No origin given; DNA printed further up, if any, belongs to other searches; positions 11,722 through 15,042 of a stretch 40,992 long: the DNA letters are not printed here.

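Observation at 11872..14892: Single 1006-aa polypeptide with two complete radical SAM cores and a Gfo/Idh/MocA dehydrogenase domain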

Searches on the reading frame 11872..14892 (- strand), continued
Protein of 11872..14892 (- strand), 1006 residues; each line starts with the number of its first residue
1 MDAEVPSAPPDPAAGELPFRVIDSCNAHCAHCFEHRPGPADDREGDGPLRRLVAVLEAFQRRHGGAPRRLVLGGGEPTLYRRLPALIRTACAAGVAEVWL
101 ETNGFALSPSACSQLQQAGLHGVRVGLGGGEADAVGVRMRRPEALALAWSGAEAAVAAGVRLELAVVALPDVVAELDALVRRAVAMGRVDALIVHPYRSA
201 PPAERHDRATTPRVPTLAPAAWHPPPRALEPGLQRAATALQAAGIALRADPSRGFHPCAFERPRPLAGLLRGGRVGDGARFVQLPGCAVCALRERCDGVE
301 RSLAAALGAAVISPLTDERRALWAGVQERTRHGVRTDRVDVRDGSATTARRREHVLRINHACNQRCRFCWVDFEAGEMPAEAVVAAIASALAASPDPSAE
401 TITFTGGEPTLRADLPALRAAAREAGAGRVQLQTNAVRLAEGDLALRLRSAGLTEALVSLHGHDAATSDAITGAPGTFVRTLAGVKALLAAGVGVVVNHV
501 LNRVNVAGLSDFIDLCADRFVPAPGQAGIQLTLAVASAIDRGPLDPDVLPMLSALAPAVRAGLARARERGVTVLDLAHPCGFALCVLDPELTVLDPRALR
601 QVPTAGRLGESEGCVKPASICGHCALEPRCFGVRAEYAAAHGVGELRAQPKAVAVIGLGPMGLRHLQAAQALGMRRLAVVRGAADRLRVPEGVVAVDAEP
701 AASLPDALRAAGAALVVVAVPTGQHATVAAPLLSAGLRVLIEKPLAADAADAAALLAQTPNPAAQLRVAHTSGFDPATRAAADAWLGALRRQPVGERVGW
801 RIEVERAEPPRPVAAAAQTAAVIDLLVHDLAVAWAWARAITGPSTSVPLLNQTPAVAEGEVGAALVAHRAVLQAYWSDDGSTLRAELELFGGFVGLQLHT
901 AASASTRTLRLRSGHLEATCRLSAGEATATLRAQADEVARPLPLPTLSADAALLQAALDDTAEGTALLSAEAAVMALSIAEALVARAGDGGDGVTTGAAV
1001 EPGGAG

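Call 63: search_protein_families(library=ncbifam, proteins=[L008:5106-7700:+, L008:7713-9623:+, L008:9620-9928:+, L008:11872-13134:+, L008:13236-14285:+, L008:14279-15112:+, L008:15125-17407:+, L008:17400-18323:+, L005:13631-14545:+, L005:12860-13348:+], max_evalue=0.00001)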
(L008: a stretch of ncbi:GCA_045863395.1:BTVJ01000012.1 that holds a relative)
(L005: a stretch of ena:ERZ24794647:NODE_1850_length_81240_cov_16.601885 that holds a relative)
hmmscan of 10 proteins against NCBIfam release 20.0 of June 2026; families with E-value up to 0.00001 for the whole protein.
L008:5106-7700:+ (864 aa): 0 families

L008:7713-9623:+ (636 aa): 33 families (the best 25 are shown)
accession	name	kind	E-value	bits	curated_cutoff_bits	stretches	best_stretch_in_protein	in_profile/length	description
NF038332.1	rSAM_rare_HxsC4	exception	3.6e-35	121.7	500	2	343-476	48-183/335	radical SAM protein HxsC4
TIGR02666.1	moaA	equivalog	2.5e-34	118.8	284.05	2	324-477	19-183/336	GTP 3',8-cyclase MoaA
TIGR02668.1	moaA_archaeal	equivalog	1.9e-31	109.2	325.25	2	322-484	17-183/303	GTP 3',8-cyclase MoaA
TIGR04303.1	GeoRSP_rSAM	equivalog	3.1e-24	86.2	400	2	324-475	14-165/325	GeoRSP system radical SAM/SPASM protein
NF045646.2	rSAM_Se_TrsS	equivalog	6.3e-24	84.3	490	2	322-420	93-197/441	radical SAM (seleno)protein TrsS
NF001199.0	PRK00164.2-1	equivalog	1e-23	84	231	2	323-463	20-164/308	GTP 3',8-cyclase MoaA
TIGR02109.1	PQQ_syn_pqqE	equivalog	1.2e-23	83.6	381.35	2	27-188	34-197/358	pyrroloquinoline quinone biosynthesis protein PqqE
TIGR04466.1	rSAM_BlsE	equivalog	1.5e-23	83.8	400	2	319-469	7-157/327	cytosylglucuronate decarboxylase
TIGR04545.1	rSAM_ahbD_hemeb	equivalog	3.3e-23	82.7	500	2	321-473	6-161/339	heme b synthase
TIGR04347.1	pseudo_SAM_Halo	equivalog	9.3e-21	74.5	525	2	323-475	46-200/390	TIGR04347 family pseudo-SAM/SPASM protein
TIGR04051.1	rSAM_NirJ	equivalog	7.4e-20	71.2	515.45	2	321-472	8-161/354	heme d1 biosynthesis radical SAM protein NirJ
TIGR03977.1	rSAM_pair_HxsC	equivalog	9.9e-20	70.6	267.9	2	324-542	34-254/292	His-Xaa-Ser system radical SAM maturase HxsC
NF045702.1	rSAM_GDGT_ether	equivalog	1e-19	70.6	450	2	319-424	90-204/486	tetraether lipid synthase Tes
NF045574.1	sacti_mat_StsB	exception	1.3e-19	70.4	625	2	323-476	104-258/466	StsB family radical SAM/SPASM domain sactipeptide maturase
NF038283.1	viperin_w_prok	equivalog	5.1e-19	68.5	180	1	318-467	5-170/281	viperin family antiviral radical SAM protein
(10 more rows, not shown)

L008:9620-9928:+ (102 aa): 4 families
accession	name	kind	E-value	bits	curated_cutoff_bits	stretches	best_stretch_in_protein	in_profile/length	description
NF038313.3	HisXaaSer_A4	exception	9.2e-35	119.4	55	1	10-102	1-93/93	His-Xaa-Ser repeat protein HxsA4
NF038296.1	HisXaaSer_A2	equivalog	8.1e-08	33.2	48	1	24-74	47-94/96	His-Xaa-Ser repeat protein HxsA2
NF038309.1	HisXaaSer_A3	equivalog_domain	2.6e-07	30.3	65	0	15-91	6-80/81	His-Xaa-Ser repeat protein HxsA3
NF038329.2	gly_rich_SclB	equivalog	8.9e-07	28.2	325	1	11-100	89-177/442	LPXTG-anchored collagen-like adhesin Scl2/SclB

L008:11872-13134:+ (420 aa): 0 families

L008:13236-14285:+ (349 aa): 36 families (the best 25 are shown)
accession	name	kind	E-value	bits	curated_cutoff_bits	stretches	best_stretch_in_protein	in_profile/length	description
TIGR03961.1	rSAM_PTO1314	hypoth_equivalog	1e-22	80.9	306.05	1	53-336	28-310/332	PTO1314 family radical SAM protein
TIGR02109.1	PQQ_syn_pqqE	equivalog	2.2e-21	76.2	381.35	1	53-293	12-258/358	pyrroloquinoline quinone biosynthesis protein PqqE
NF045574.1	sacti_mat_StsB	exception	4.5e-18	65.4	625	1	48-206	96-259/466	StsB family radical SAM/SPASM domain sactipeptide maturase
TIGR04250.1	SCM_rSAM_ScmE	equivalog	1.1e-16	60.7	400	1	51-210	6-173/358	SynChlorMet cassette radical SAM/SPASM protein ScmE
TIGR03962.1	mycofact_rSAM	equivalog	8.9e-16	58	265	1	49-295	13-262/339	mycofactocin radical SAM maturase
TIGR04055.1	rSAM_NirJ2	equivalog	4.9e-15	55.9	500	1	53-295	5-257/326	putative heme d1 biosynthesis radical SAM protein NirJ2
NF049973.1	radical_Rv1681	equivalog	5.3e-15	55.2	380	1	38-207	66-238/326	Rv1681 family radical SAM protein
TIGR04051.1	rSAM_NirJ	equivalog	1.6e-14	53.6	515.45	1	52-212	6-172/354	heme d1 biosynthesis radical SAM protein NirJ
TIGR04103.1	rSAM_nif11_3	equivalog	2.7e-13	49.3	725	1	51-200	8-160/412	nif11-class peptide radical SAM maturase 3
TIGR04545.1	rSAM_ahbD_hemeb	equivalog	4.4e-13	49.4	500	1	51-213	3-172/339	heme b synthase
TIGR02668.1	moaA_archaeal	equivalog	4.5e-13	48.8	325.25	1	43-173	6-142/303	GTP 3',8-cyclase MoaA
NF038283.1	viperin_w_prok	equivalog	7.4e-13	48.3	180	1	50-134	4-98/281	viperin family antiviral radical SAM protein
NF045646.2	rSAM_Se_TrsS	equivalog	1.7e-12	46.6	490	1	53-205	91-253/441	radical SAM (seleno)protein TrsS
TIGR04546.1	rSAM_ahbC_deAc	equivalog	1.8e-12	46.8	650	1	50-178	41-176/390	12,18-didecarboxysiroheme deacetylase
TIGR04133.1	rSAM_w_lipo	hypoth_equivalog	2e-12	46.7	425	1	51-293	27-280/350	TIGR04133 family radical SAM/SPASM protein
TIGR02666.1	moaA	equivalog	2.8e-12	46.3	284.05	1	54-141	16-113/336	GTP 3',8-cyclase MoaA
TIGR04466.1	rSAM_BlsE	equivalog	9.4e-10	38.4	400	1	57-188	12-143/327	cytosylglucuronate decarboxylase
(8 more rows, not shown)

L008:14279-15112:+ (277 aa): 0 families

L008:15125-17407:+ (760 aa): 45 families (the best 25 are shown)
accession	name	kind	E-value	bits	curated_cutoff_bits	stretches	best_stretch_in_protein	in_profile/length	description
NF038332.1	rSAM_rare_HxsC4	exception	6.8e-38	130.7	500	1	457-686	5-242/335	radical SAM protein HxsC4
TIGR03977.1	rSAM_pair_HxsC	equivalog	1.5e-22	79.8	267.9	1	464-687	22-252/292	His-Xaa-Ser system radical SAM maturase HxsC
TIGR04545.1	rSAM_ahbD_hemeb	equivalog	3.9e-19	69.3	500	1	470-652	3-183/339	heme b synthase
TIGR02668.1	moaA_archaeal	equivalog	6.8e-19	68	325.25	1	469-628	12-173/303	GTP 3',8-cyclase MoaA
TIGR04347.1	pseudo_SAM_Halo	equivalog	4.6e-18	65.6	525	1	451-670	20-236/390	TIGR04347 family pseudo-SAM/SPASM protein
NF001199.0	PRK00164.2-1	equivalog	5.7e-18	65.1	231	1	471-628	16-175/308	GTP 3',8-cyclase MoaA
TIGR04251.1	SCM_rSAM_ScmF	equivalog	1.6e-17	64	400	1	469-647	6-185/353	SynChlorMet cassette radical SAM/SPASM protein ScmF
NF049973.1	radical_Rv1681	equivalog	1.2e-16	60.6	380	1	474-638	79-241/326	Rv1681 family radical SAM protein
TIGR04053.2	TIGR04053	equivalog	1.5e-16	60.6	395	1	469-675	10-216/366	TIGR04053 family radical SAM/SPASM domain-containing protein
NF045574.1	sacti_mat_StsB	exception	5.6e-16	58.4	625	1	460-653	89-278/466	StsB family radical SAM/SPASM domain sactipeptide maturase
TIGR04055.1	rSAM_NirJ2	equivalog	8.7e-16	58.3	500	1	470-652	3-182/326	putative heme d1 biosynthesis radical SAM protein NirJ2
TIGR04466.1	rSAM_BlsE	equivalog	1.9e-15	57.2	400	1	471-640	7-171/327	cytosylglucuronate decarboxylase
TIGR03962.1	mycofact_rSAM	equivalog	2.2e-15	56.7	265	1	470-636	15-178/339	mycofactocin radical SAM maturase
TIGR03961.1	rSAM_PTO1314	hypoth_equivalog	3.8e-15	56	306.05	1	472-650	28-196/332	PTO1314 family radical SAM protein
TIGR04051.1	rSAM_NirJ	equivalog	4.1e-15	55.6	515.45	1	469-648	4-180/354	heme d1 biosynthesis radical SAM protein NirJ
TIGR02666.1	moaA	equivalog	6.3e-15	55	284.05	1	472-605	15-155/336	GTP 3',8-cyclase MoaA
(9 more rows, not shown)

L008:17400-18323:+ (307 aa): 32 families (the best 25 are shown)
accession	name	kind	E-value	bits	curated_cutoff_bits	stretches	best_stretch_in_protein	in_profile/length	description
NF038332.1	rSAM_rare_HxsC4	exception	6.5e-26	91.3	500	1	15-240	15-248/335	radical SAM protein HxsC4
TIGR02668.1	moaA_archaeal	equivalog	5e-21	75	325.25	1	9-194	7-189/303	GTP 3',8-cyclase MoaA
NF001199.0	PRK00164.2-1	equivalog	2.8e-18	66.1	231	1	20-180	18-179/308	GTP 3',8-cyclase MoaA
TIGR02666.1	moaA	equivalog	3.1e-16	59.3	284.05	1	22-180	18-184/336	GTP 3',8-cyclase MoaA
TIGR04545.1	rSAM_ahbD_hemeb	equivalog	9.7e-16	58.1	500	1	21-196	7-182/339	heme b synthase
NF045574.1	sacti_mat_StsB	exception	3.7e-15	55.7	625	1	23-177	105-257/466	StsB family radical SAM/SPASM domain sactipeptide maturase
TIGR04466.1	rSAM_BlsE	equivalog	1e-14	54.8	400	1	24-201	13-186/327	cytosylglucuronate decarboxylase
TIGR04055.1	rSAM_NirJ2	equivalog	3.5e-14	53.1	500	1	23-234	9-219/326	putative heme d1 biosynthesis radical SAM protein NirJ2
TIGR04053.2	TIGR04053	equivalog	5e-14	52.3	395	1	24-195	18-192/366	TIGR04053 family radical SAM/SPASM domain-containing protein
TIGR04347.1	pseudo_SAM_Halo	equivalog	8.5e-14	51.6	525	1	21-198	45-221/390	TIGR04347 family pseudo-SAM/SPASM protein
TIGR04546.1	rSAM_ahbC_deAc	equivalog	2.1e-13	49.8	650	1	8-223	34-247/390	12,18-didecarboxysiroheme deacetylase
NF045646.2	rSAM_Se_TrsS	equivalog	2.8e-13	49.2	490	1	22-149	94-223/441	radical SAM (seleno)protein TrsS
TIGR03977.1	rSAM_pair_HxsC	equivalog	3.4e-13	49.2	267.9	1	19-177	30-191/292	His-Xaa-Ser system radical SAM maturase HxsC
TIGR02109.1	PQQ_syn_pqqE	equivalog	4.3e-13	48.9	381.35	1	19-175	12-168/358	pyrroloquinoline quinone biosynthesis protein PqqE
TIGR03962.1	mycofact_rSAM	equivalog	6.6e-13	48.5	265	1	20-171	18-168/339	mycofactocin radical SAM maturase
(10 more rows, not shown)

L005:13631-14545:+ (304 aa): 14 families
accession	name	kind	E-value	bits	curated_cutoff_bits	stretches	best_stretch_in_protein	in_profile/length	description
TIGR01473.1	cyoE_ctaB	equivalog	4.4e-81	272.7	210.3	1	26-301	3-280/281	heme o synthase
NF003349.0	PRK04375.1-2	equivalog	1.1e-77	261.3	246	1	15-303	17-311/318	heme o synthase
NF003348.0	PRK04375.1-1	equivalog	3.5e-54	184.2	285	1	26-302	6-283/292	heme o synthase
NF009523.0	PRK12884.1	equivalog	6e-18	65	269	1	22-301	3-276/279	prenyltransferase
TIGR01474.1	ubiA_proteo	equivalog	1.5e-13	50.9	275.45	1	29-268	19-249/282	4-hydroxybenzoate octaprenyltransferase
NF009522.0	PRK12883.1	equivalog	4.7e-12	46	353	1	23-295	3-267/279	geranylgeranylglycerol-phosphate geranylgeranyltransferase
NF009524.0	PRK12886.1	equivalog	2.1e-10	40.4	387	1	19-275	4-256/291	prenyltransferase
NF009521.0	PRK12882.1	equivalog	1e-09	38.1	296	1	21-296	3-274/280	geranylgeranylglycerol-phosphate geranylgeranyltransferase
NF006088.0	PRK08238.1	equivalog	1.5e-07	30.5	351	1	38-157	207-325/482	UbiA family prenyltransferase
TIGR01475.1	ubiA_other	subfamily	1.9e-07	30.8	180.8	1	33-200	14-172/282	UbiA-like polyprenyltransferase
NF045897.1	SCO3242_trans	equivalog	1.6e-06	27.9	260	1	68-150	42-121/287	SCO3242 family prenyltransferase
NF035940.1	prenyl_rel_EboC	equivalog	2.8e-06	27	250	1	56-151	38-129/292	UbiA-like protein EboC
TIGR01476.1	chlor_syn_BchG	subfamily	5.4e-06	26.1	212.3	1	67-145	48-123/283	(bacterio)chlorophyll synthase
NF009514.0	PRK12873.1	equivalog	5.4e-06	26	246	1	60-278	50-270/297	4-hydroxybenzoate polyprenyltransferase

L005:12860-13348:+ (162 aa): 0 families

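Call 75: find_encoding_contigs(protein=P0037, flank=10000, max_places=2)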
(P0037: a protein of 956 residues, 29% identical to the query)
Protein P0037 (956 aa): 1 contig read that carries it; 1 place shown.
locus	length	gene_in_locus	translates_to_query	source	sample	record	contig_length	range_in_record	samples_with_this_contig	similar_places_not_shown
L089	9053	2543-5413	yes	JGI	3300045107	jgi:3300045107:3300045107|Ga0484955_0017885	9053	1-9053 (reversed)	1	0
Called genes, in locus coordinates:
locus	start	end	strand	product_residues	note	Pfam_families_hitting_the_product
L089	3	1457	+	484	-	?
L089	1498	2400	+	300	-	-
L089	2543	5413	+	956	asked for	PF04055:Radical_SAM, PF01408:GFO_IDH_MocA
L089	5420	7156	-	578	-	-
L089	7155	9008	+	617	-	-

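Call 76: find_encoding_contigs(protein=P0003, flank=10000, max_places=2)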
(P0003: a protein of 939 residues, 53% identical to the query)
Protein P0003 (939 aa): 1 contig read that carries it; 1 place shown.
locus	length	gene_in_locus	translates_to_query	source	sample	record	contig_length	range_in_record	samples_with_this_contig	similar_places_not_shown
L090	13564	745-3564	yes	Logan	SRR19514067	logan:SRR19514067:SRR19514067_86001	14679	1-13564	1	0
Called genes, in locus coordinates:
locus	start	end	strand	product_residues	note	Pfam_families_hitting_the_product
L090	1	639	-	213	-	?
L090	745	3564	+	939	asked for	PF04055:Radical_SAM, PF13353:Fer4_12 (faint), PF04055:Radical_SAM, PF01408:GFO_IDH_MocA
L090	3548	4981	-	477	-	PF00149:Metallophos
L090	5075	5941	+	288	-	PF13622:4HBT_3, PF03061:4HBT (faint), PF20789:4HBT_3C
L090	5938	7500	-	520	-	PF00474:SSF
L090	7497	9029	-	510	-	PF08309:LVIVD (faint), PF13205:Big_5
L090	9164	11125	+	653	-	PF00069:Pkinase, PF07714:PK_Tyr_Ser-Thr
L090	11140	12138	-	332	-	PF13280:WYL, PF25583:WCX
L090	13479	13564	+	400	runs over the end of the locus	?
